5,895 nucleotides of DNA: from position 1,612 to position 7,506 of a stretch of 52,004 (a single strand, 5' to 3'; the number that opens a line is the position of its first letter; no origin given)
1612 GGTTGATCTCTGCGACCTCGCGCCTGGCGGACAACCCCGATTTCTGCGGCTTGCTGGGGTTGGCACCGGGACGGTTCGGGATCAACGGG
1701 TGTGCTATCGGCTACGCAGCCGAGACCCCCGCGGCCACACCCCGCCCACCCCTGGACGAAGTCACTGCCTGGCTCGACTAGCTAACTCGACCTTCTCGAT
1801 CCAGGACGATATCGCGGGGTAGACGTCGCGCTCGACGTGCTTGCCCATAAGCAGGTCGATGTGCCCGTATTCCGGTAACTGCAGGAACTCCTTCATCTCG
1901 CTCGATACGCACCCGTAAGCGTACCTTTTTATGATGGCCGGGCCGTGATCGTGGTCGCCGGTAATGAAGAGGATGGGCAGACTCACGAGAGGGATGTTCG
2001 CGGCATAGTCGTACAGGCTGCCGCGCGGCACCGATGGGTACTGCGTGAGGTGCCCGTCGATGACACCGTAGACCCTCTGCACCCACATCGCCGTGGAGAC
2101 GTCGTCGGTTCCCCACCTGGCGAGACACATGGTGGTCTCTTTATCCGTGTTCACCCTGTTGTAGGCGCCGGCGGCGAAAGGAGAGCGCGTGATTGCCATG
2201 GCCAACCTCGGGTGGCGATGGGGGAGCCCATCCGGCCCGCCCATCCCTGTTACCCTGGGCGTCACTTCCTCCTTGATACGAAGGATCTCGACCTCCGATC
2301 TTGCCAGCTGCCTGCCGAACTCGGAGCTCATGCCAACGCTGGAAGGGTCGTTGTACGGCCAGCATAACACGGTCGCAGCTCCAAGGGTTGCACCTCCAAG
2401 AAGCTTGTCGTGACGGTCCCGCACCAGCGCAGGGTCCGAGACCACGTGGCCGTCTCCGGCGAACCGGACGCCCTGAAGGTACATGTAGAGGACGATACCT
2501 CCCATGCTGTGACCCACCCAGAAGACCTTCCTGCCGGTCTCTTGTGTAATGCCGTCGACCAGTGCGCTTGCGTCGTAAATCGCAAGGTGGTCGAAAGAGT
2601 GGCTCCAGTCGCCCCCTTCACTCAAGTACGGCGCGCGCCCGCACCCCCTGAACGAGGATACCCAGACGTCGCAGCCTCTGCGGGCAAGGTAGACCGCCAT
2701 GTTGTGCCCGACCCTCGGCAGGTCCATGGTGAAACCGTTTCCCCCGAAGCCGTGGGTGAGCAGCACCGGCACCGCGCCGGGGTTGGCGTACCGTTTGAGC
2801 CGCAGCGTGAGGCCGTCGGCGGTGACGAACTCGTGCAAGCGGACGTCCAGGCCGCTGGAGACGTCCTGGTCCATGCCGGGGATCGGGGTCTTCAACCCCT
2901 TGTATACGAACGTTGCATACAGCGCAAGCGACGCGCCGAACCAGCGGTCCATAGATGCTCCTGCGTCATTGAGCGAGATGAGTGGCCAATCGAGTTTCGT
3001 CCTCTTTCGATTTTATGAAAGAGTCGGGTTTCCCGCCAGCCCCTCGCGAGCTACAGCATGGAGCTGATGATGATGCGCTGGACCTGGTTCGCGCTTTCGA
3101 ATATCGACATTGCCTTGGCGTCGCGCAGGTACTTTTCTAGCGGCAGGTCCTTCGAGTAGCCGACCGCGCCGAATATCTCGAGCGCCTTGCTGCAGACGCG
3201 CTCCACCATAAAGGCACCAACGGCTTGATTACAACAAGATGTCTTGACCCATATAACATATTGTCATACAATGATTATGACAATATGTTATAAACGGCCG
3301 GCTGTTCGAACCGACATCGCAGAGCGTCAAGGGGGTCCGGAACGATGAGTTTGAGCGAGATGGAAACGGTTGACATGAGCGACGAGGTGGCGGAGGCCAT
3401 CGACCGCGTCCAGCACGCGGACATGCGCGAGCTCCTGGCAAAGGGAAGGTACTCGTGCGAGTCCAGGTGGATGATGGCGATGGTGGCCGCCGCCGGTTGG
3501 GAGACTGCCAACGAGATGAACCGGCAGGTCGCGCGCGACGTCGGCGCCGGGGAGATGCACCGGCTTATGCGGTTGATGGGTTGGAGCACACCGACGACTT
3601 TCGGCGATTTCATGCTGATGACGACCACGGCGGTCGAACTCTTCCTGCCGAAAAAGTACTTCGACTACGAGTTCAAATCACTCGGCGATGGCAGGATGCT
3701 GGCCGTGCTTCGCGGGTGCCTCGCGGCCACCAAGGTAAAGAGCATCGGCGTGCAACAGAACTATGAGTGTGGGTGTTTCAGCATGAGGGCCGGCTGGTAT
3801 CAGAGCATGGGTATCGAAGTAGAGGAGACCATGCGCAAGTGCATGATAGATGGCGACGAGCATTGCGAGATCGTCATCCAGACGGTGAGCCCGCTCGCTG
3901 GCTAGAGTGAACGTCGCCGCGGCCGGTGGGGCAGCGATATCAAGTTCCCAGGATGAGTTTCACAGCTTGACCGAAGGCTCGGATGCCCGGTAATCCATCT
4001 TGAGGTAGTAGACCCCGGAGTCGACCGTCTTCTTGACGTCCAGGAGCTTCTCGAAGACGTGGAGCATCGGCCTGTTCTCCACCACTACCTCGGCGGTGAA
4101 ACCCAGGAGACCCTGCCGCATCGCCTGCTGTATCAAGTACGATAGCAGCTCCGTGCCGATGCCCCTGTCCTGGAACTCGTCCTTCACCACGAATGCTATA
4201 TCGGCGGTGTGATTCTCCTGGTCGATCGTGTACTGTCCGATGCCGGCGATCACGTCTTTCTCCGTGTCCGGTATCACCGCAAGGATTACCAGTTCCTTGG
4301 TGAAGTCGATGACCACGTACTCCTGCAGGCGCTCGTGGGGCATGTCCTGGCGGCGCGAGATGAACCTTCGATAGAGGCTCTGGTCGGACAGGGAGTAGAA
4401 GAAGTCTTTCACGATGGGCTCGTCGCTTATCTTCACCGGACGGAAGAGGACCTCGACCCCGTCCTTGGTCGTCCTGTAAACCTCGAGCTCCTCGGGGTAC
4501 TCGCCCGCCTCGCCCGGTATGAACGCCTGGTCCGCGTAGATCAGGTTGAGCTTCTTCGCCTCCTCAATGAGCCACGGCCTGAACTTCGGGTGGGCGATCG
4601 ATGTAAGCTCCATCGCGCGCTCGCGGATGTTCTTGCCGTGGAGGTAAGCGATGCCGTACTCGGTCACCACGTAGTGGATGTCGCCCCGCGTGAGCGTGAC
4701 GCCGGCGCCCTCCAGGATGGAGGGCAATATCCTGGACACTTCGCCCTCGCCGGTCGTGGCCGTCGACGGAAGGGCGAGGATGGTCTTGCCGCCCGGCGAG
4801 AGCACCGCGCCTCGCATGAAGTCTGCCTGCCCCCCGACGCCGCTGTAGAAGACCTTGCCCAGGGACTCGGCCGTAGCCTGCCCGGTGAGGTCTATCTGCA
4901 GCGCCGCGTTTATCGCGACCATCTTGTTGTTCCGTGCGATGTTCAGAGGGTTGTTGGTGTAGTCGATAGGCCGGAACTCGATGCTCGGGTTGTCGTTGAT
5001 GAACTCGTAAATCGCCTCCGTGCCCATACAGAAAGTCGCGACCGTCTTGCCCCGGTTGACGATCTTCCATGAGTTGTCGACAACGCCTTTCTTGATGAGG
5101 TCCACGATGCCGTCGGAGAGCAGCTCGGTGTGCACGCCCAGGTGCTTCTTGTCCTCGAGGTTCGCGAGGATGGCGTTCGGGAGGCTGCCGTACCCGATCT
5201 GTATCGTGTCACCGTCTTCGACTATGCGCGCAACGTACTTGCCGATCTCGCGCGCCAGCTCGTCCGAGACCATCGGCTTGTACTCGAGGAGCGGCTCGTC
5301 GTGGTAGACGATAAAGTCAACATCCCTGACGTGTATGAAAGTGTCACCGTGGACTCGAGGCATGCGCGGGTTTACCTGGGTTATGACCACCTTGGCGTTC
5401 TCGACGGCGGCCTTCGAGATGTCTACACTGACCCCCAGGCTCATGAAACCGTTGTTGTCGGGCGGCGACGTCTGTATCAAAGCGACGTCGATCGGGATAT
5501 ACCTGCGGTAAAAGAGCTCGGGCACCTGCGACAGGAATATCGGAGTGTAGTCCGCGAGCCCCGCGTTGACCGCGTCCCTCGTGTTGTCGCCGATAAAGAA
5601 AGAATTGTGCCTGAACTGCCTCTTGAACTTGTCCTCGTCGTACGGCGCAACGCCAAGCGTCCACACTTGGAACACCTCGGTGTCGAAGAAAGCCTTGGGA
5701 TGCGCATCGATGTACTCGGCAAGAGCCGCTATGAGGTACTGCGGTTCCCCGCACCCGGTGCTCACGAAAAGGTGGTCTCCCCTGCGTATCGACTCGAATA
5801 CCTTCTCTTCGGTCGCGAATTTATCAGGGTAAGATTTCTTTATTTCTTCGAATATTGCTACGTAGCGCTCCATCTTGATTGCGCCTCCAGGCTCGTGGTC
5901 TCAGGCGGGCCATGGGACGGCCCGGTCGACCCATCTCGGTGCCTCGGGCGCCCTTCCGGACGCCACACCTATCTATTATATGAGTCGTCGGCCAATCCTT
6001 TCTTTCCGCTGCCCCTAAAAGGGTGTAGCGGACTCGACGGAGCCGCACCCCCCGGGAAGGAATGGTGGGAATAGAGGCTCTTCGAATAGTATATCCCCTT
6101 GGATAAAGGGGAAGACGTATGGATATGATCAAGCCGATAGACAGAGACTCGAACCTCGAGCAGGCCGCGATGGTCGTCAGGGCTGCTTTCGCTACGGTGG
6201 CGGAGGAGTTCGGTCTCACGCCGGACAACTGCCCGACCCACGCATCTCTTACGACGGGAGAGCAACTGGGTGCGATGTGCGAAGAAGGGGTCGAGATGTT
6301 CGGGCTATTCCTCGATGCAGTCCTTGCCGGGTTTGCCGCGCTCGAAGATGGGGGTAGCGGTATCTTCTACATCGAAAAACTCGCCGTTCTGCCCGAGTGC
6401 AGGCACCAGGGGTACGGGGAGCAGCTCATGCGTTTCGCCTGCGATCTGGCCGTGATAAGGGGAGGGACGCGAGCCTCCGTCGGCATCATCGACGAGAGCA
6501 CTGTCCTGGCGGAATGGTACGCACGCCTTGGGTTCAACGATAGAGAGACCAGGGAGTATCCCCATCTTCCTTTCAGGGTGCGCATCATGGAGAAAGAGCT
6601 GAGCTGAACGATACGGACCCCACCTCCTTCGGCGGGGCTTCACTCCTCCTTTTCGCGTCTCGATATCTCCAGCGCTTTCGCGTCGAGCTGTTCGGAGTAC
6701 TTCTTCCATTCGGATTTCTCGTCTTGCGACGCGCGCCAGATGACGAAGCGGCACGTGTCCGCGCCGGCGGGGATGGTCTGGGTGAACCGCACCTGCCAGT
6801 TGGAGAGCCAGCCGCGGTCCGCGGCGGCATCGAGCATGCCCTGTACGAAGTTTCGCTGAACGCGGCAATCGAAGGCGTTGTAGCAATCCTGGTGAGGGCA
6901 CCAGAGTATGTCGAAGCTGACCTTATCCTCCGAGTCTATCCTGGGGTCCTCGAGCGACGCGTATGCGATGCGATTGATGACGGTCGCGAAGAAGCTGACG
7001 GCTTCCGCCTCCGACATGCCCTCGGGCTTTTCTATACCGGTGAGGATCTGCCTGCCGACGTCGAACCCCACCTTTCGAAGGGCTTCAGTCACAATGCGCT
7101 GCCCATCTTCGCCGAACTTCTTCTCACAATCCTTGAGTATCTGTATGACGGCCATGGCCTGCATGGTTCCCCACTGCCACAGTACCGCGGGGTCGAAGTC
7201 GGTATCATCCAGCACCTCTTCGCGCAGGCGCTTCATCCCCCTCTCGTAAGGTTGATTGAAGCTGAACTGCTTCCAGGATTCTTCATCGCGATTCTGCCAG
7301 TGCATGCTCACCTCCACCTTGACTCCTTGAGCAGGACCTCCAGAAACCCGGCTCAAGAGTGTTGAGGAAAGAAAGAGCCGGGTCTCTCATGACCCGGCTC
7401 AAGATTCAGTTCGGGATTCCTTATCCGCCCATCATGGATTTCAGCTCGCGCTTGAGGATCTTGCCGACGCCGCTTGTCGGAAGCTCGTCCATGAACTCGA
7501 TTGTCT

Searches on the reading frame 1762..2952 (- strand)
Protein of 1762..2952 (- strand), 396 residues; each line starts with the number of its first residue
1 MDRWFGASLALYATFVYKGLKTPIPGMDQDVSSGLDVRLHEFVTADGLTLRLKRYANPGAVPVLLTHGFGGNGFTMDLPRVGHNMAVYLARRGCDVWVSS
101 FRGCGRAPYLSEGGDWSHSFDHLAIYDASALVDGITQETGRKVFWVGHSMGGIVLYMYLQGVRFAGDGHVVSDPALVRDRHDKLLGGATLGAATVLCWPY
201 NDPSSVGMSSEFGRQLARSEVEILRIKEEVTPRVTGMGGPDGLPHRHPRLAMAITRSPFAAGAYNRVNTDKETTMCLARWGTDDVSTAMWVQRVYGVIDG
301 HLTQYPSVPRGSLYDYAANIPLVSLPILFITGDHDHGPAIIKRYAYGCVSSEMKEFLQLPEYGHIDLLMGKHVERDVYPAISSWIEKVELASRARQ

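Call 48: search_protein_families(library=pfam, proteins=[window:1762-2952:-], max_evalue=0.0001)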
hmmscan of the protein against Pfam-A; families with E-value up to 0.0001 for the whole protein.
window:1762-2952:- (396 aa): 3 families
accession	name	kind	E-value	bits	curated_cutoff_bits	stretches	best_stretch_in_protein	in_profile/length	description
PF12146.15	Hydrolase_4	-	2.5e-10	40.5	27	1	76-177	15-112/239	Serine aminopeptidase, S33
PF00561.26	Abhydrolase_1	-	2.8e-10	40.7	25.8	1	62-160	2-88/245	alpha/beta hydrolase fold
PF12697.13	Abhydrolase_6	-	3.5e-08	34.8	26.3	1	63-292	1-184/217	Alpha/beta hydrolase family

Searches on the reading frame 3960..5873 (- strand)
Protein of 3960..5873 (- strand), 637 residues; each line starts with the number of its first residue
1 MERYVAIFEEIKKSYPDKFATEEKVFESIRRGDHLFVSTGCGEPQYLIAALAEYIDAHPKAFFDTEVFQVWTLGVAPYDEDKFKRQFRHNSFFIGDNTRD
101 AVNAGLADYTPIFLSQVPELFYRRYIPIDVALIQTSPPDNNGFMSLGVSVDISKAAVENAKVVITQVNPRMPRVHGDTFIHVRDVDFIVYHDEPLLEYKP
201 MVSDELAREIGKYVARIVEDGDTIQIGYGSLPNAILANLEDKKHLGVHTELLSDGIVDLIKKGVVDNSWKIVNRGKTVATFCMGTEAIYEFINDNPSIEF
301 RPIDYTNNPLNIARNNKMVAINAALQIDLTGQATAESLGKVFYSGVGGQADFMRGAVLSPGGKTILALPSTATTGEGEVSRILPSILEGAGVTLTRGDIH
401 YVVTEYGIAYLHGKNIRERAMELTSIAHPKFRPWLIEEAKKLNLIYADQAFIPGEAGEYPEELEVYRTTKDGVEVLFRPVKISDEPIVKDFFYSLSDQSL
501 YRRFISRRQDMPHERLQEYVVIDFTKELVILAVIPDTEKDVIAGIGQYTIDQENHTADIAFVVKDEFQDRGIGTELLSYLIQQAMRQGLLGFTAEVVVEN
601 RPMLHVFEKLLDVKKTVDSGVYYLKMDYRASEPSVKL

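Call 31: search_protein_families(library=pfam, proteins=[window:3960-5873:-], max_evalue=0.001)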
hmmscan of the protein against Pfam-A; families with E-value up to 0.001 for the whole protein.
window:3960-5873:- (637 aa): 8 families
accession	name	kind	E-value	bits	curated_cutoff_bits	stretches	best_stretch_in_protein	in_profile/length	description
PF13336.12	AcetylCoA_hyd_C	-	4.1e-63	212.4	23.7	1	284-439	1-154/154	Acetyl-CoA hydrolase/transferase C-terminal domain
PF02550.21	AcetylCoA_hydro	-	3.7e-51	174.4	24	1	12-193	9-191/198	Acetyl-CoA hydrolase/transferase N-terminal domain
PF00583.31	Acetyltransf_1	-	7.1e-12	46.1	20.7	1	521-610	24-114/116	Acetyltransferase (GNAT) family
PF13302.13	Acetyltransf_3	-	1.4e-08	36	25.4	1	475-610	2-135/138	Acetyltransferase (GNAT) domain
PF13420.13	Acetyltransf_4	-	2.7e-05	24.7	24.3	1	538-608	56-130/155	Acetyltransferase (GNAT) domain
PF13508.13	Acetyltransf_7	-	9.4e-05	23.2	27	1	541-593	13-63/84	Acetyltransferase (GNAT) domain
PF01144.29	CoA_trans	-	0.00021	21.2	23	0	211-267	5-67/217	Coenzyme A transferase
PF00455.28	DeoRC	-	0.00038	20.9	31.8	0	208-250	7-49/160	DeoR C terminal sensor domain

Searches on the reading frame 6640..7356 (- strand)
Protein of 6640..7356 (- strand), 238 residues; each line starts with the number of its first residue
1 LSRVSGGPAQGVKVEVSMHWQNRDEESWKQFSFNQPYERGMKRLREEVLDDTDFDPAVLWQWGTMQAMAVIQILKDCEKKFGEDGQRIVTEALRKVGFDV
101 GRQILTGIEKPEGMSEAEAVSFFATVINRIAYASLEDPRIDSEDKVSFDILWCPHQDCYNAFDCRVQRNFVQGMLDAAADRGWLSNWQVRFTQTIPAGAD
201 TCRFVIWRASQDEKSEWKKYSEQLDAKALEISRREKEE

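Call 54: search_protein_families(library=pfam, proteins=[window:6640-7356:-], max_evalue=0.01)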
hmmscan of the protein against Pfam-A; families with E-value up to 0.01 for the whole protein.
window:6640-7356:- (238 aa): 2 families
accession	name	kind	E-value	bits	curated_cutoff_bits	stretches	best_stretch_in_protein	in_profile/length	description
PF14196.11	ATC_hydrolase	-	5.9e-08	34.1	28.1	1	65-204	4-143/145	L-2-amino-thiazoline-4-carboxylic acid hydrolase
PF20598.4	DUF6795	-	0.0023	18.7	27.4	0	5-27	8-30/103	Domain of unknown function (DUF6795)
